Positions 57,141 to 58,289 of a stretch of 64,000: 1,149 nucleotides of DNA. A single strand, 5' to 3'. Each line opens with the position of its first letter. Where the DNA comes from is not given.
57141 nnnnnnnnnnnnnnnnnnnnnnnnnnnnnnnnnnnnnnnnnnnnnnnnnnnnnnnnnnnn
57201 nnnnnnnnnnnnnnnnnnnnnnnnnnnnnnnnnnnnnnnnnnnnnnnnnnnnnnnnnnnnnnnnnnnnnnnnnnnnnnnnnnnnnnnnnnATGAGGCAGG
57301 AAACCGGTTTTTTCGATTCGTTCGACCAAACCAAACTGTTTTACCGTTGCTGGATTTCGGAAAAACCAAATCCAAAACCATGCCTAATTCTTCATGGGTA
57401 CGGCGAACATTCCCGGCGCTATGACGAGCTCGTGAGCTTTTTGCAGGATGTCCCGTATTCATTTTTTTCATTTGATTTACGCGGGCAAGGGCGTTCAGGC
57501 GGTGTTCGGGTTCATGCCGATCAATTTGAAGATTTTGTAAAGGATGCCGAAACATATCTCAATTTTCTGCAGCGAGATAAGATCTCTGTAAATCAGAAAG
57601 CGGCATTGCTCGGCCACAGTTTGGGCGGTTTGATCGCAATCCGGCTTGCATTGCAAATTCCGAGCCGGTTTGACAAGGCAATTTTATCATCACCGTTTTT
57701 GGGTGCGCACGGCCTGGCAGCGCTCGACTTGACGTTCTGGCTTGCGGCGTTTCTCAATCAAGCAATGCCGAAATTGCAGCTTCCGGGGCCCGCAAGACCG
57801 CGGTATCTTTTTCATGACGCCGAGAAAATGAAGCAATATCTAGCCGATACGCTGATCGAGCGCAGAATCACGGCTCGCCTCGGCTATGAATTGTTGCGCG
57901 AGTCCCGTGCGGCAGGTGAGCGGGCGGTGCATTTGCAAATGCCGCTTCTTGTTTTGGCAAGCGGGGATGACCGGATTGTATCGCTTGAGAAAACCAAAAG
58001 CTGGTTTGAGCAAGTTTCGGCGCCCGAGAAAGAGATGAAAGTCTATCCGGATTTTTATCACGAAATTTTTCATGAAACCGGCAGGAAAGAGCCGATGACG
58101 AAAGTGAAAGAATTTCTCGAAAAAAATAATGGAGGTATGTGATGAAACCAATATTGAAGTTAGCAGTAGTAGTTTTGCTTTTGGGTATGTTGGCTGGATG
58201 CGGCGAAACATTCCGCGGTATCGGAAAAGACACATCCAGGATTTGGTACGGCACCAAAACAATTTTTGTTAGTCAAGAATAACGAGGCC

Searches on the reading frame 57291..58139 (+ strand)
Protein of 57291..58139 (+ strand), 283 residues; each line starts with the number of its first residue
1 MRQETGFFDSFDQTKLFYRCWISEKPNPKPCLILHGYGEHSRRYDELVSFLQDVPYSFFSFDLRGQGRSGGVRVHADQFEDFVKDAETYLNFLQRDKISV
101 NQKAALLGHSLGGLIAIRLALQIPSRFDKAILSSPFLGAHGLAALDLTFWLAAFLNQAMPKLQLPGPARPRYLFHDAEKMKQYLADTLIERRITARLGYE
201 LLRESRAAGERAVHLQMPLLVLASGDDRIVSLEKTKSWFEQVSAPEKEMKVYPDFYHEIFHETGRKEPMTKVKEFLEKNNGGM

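Call 5: search_protein_families(library=pfam, proteins=[window:57291-58139:+], max_evalue=0.001)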
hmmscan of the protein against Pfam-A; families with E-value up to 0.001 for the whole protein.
window:57291-58139:+ (283 aa): 8 families
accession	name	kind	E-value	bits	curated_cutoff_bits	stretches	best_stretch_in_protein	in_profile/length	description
PF12146.15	Hydrolase_4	-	3.7e-63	213.5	27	1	31-263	7-238/239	Serine aminopeptidase, S33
PF00561.26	Abhydrolase_1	-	9.5e-20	71.7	25.8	1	32-262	4-243/245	alpha/beta hydrolase fold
PF12697.13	Abhydrolase_6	-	2.2e-16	61.6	26.3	1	32-254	2-201/217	Alpha/beta hydrolase family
PF00756.26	Esterase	-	6.7e-08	33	22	1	76-147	91-154/251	Putative esterase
PF00326.27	Peptidase_S9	-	7e-07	29.4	22.6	0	77-137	43-99/213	Prolyl oligopeptidase family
PF02129.25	Peptidase_S15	-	2.5e-05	24.5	23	1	58-248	54-252/262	X-Pro dipeptidyl-peptidase (S15 family)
PF06821.19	Ser_hydrolase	-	6.9e-05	23.3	22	0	86-137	39-92/172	Serine hydrolase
PF00975.26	Thioesterase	-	0.00087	20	26.4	0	105-126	69-90/226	Thioesterase domain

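Call 29: search_protein_families(library=padloc, proteins=[window:57291-58139:+], max_evalue=0.01)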
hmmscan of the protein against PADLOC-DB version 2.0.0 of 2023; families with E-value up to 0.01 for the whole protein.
window:57291-58139:+ (283 aa): 0 families

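Call 30: search_protein_families(library=ncbifam, proteins=[window:57291-58139:+], max_evalue=0.001)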
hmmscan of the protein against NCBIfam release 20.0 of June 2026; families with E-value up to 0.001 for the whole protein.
window:57291-58139:+ (283 aa): 27 families (the best 25 are shown)
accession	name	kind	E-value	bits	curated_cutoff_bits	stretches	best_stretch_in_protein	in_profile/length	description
NF008019.0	PRK10749.1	equivalog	2.7e-15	56.2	362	1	3-279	31-329/335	lysophospholipase L2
NF050089.1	i_nPHAscl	equivalog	1.8e-12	47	300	1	27-133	17-115/288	intracellular short-chain-length polyhydroxyalkanoate depolymerase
TIGR01607.1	PST-A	paralog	2.3e-12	46.7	218.25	1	190-276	242-330/332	Plasmodium subtelomeric family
TIGR03695.1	menH_SHCHC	equivalog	2.2e-10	40.4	208.55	1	31-138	5-107/252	2-succinyl-6-hydroxy-2,4-cyclohexadiene-1-carboxylate synthase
NF011457.0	PRK14875.1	equivalog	3.4e-10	39.5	307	1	26-135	130-231/372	acetoin dehydrogenase dihydrolipoyllysine-residue acetyltransferase subunit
TIGR03611.1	RutD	equivalog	2.2e-09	37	238.5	1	28-132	13-110/258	pyrimidine utilization protein D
NF052543.1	PhlpBipLPA4030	equivalog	6.8e-09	35.4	450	1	12-136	55-178/312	phospholipase BipL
TIGR01738.1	bioH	equivalog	1.8e-08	34.3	206.95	1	32-132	8-95/245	pimeloyl-ACP methyl ester esterase BioH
NF051488.1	bifunc_PcaDC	exception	2.3e-08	33.6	390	1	27-133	10-109/375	bifunctional 3-oxoadipate enol-lactonase/4-carboxymuconolactone decarboxylase PcaDC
NF045632.1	hydroxlase_HsaD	equivalog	1.2e-07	31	400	1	25-137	31-139/290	4,5:9,10-diseco-3-hydroxy-5,9,17-trioxoandrosta-1(10),2-diene-4-oate hydrolase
TIGR02427.1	protocat_pcaD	equivalog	1.9e-07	30.7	255.85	1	27-133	11-110/251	3-oxoadipate enol-lactonase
NF047920.1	lactonase_UilS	equivalog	5e-07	29.7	400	0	210-257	214-261/285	UilS family quorum-quenching N-acyl-homoserine lactonase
NF002043.0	PRK00870.1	subfamily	1e-06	28.5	265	1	21-163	38-175/302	haloalkane dehalogenase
TIGR01249.1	pro_imino_pep_1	equivalog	3.3e-06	26.5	259.75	1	5-137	6-130/307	prolyl aminopeptidase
NF045948.1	ProImpepThrmp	equivalog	3.8e-06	26.6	500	1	13-134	11-127/291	proline iminopeptidase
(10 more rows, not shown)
